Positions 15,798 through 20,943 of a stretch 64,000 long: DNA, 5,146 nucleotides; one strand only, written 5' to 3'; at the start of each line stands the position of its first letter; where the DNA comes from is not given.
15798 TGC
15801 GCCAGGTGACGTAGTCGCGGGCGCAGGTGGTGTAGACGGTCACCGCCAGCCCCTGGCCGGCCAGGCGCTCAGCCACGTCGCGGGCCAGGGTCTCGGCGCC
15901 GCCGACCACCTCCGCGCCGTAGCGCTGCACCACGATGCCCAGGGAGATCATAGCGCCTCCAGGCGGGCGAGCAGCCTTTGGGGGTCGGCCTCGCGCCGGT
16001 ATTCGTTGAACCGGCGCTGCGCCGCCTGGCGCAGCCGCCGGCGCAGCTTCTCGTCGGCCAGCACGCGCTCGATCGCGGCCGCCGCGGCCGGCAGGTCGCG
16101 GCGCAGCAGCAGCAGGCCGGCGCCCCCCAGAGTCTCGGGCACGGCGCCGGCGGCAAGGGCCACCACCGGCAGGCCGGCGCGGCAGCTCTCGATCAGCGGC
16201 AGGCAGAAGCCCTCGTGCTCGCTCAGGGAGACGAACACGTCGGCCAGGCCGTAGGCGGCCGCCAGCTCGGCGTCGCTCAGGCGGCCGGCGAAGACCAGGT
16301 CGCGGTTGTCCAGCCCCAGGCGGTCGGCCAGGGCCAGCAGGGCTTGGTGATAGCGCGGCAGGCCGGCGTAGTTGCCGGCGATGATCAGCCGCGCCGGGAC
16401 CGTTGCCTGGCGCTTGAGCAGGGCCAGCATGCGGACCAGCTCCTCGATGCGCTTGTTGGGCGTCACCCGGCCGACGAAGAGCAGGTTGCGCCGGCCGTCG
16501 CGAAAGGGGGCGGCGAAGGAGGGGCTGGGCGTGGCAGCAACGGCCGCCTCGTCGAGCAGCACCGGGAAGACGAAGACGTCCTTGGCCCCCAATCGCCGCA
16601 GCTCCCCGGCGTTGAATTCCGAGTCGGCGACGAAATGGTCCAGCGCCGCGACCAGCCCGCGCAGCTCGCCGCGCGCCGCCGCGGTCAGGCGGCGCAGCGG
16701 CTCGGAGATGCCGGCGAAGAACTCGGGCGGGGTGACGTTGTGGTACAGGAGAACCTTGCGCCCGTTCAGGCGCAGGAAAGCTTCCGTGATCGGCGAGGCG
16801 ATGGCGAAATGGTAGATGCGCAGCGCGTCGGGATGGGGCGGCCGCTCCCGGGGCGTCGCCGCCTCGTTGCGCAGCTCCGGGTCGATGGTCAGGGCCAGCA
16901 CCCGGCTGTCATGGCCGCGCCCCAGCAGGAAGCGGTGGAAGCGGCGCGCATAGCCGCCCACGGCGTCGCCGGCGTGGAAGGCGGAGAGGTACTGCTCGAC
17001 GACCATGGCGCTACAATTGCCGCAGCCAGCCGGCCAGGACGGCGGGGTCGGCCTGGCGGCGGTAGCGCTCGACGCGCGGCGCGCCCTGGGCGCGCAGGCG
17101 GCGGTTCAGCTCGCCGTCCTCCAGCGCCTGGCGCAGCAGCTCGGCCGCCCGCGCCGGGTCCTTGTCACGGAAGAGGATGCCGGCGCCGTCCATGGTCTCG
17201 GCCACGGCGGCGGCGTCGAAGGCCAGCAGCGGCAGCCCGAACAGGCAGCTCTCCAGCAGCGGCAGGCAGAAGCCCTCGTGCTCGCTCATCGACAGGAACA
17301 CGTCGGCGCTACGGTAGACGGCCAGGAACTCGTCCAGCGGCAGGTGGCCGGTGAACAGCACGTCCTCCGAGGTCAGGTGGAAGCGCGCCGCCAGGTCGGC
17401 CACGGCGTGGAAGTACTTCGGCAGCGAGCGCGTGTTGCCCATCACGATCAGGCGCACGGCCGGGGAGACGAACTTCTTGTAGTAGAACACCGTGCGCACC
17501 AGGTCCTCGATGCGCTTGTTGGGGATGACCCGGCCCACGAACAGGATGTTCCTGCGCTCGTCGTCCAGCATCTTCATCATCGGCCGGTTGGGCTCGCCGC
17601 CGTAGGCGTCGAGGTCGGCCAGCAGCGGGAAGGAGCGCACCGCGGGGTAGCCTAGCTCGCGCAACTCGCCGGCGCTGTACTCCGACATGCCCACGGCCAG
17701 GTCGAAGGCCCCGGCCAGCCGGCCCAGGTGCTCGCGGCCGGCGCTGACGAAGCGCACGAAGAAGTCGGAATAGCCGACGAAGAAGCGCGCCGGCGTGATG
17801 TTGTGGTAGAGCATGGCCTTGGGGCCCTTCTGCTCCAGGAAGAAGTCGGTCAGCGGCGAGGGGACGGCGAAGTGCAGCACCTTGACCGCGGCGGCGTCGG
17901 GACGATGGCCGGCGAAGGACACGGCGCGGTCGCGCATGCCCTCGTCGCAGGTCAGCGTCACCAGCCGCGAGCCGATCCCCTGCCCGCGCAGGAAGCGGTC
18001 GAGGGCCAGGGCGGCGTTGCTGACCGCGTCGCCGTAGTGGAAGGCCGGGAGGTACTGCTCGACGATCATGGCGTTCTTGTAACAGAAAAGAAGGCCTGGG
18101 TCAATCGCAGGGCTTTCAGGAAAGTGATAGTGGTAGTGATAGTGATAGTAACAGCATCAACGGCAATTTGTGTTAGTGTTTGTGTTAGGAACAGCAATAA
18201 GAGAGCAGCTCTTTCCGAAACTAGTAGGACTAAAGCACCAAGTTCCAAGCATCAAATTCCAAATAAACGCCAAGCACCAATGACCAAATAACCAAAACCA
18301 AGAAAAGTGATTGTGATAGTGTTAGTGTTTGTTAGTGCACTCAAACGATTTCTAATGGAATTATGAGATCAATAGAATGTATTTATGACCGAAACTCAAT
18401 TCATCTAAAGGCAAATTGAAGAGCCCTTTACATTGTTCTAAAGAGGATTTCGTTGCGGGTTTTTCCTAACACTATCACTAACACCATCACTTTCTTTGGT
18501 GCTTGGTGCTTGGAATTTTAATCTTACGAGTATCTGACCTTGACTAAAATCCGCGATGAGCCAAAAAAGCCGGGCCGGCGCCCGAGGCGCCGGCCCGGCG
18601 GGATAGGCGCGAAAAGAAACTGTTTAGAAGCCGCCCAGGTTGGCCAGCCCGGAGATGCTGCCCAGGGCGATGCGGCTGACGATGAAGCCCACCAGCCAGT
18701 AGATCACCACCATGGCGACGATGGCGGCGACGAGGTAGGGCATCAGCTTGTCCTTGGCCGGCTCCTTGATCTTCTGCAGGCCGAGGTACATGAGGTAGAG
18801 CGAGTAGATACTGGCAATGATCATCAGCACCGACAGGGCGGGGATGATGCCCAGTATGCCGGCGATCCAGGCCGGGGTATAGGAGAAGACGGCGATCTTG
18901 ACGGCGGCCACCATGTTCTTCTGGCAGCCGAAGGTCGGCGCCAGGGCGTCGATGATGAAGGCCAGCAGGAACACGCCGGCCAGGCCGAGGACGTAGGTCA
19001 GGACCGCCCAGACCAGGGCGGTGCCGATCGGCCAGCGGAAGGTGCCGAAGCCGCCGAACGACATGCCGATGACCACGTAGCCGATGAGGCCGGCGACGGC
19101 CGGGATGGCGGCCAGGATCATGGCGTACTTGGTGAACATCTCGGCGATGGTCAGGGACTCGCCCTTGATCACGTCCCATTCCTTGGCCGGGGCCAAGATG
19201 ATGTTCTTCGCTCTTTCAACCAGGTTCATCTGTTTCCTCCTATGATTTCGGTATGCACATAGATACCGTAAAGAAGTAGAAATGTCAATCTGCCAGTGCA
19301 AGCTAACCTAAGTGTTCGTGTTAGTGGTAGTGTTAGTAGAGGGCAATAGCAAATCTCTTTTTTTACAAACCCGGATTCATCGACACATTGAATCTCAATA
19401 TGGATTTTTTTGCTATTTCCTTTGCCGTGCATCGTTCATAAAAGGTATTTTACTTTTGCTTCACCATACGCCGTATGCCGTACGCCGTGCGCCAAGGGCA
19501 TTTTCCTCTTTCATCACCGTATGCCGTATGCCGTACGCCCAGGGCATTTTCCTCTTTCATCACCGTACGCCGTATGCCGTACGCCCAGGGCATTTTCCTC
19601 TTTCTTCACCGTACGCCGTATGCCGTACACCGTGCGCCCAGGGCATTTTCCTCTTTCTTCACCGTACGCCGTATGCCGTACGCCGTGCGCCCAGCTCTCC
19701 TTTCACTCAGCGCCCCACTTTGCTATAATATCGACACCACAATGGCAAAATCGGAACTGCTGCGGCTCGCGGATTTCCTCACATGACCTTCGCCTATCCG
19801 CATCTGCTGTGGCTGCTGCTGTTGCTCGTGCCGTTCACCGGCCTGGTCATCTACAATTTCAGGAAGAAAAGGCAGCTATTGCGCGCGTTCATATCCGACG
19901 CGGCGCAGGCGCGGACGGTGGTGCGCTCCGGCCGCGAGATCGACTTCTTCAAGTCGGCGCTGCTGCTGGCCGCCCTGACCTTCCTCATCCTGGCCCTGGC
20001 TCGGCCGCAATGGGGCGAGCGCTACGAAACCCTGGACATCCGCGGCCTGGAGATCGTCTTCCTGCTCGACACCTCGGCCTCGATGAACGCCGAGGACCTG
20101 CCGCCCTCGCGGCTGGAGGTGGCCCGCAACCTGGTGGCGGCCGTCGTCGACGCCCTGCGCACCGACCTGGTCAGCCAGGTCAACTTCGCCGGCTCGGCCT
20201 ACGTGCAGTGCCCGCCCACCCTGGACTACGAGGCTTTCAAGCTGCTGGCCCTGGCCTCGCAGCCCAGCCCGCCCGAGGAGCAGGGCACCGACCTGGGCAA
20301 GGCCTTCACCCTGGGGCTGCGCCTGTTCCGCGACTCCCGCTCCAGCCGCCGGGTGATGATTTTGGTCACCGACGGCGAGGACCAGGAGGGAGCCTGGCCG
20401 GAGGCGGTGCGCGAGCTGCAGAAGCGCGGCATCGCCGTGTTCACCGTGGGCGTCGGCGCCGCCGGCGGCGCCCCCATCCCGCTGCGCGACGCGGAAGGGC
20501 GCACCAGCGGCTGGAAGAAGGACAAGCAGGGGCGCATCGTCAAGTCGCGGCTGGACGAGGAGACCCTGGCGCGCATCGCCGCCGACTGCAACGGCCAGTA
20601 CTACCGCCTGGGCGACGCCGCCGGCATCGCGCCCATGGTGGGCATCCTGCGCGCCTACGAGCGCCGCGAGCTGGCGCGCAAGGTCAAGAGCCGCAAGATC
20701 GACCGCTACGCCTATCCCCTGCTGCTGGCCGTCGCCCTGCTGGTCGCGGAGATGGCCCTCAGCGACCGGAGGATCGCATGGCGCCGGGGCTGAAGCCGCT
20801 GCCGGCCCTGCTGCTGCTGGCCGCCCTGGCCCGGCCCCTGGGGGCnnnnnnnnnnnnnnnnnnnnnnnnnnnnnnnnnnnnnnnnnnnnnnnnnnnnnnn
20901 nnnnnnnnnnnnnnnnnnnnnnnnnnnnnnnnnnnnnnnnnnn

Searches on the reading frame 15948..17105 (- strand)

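Call 89: search_protein_families(library=pfam, proteins=[window:15948-17105:-], max_evalue=0.00001)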
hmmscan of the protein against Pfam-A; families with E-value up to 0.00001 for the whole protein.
window:15948-17105:- (385 aa): 3 families
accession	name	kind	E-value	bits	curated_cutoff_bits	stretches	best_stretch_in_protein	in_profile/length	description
PF00534.26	Glycos_transf_1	-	1.7e-27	96.5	26.4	1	200-364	10-171/172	Glycosyl transferases group 1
PF13692.12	Glyco_trans_1_4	-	8.3e-24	84.9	27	1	206-351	2-142/142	Glycosyl transferases group 1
PF20706.3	GT4-conflict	-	4e-07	29.8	26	1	177-320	174-314/385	Family 4 Glycosyltransferase in conflict systems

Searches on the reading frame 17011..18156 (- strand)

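Call 89: search_protein_families(library=pfam, proteins=[window:17011-18156:-], max_evalue=0.00001)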
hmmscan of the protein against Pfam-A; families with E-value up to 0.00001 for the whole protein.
window:17011-18156:- (381 aa): 2 families
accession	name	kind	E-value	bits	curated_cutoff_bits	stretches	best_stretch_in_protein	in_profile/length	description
PF00534.26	Glycos_transf_1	-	3.1e-21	76.1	26.4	1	198-358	12-169/172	Glycosyl transferases group 1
PF13692.12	Glyco_trans_1_4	-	4.9e-19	69.4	27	1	202-347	2-142/142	Glycosyl transferases group 1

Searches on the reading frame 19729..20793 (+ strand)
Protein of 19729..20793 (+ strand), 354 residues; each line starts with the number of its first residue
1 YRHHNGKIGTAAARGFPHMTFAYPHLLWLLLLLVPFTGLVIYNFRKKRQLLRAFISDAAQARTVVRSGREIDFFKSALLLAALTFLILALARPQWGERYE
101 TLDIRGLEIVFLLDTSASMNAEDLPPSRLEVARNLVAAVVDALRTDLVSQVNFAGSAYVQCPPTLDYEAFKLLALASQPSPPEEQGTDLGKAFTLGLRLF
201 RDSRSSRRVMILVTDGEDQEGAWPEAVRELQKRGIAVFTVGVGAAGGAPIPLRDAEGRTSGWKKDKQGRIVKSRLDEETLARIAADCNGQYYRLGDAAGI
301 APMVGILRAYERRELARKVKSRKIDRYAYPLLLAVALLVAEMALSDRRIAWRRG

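Call 89: search_protein_families(library=pfam, proteins=[window:19729-20793:+], max_evalue=0.00001)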
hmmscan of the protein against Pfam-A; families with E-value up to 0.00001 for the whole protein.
window:19729-20793:+ (354 aa): 2 families
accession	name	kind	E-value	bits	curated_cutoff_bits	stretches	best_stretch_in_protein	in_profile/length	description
PF00092.34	VWA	-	1.5e-17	64.8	23.8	1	109-245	2-142/174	von Willebrand factor type A domain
PF13519.12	VWA_2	-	3.2e-16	60.3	27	1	109-217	1-107/107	von Willebrand factor type A domain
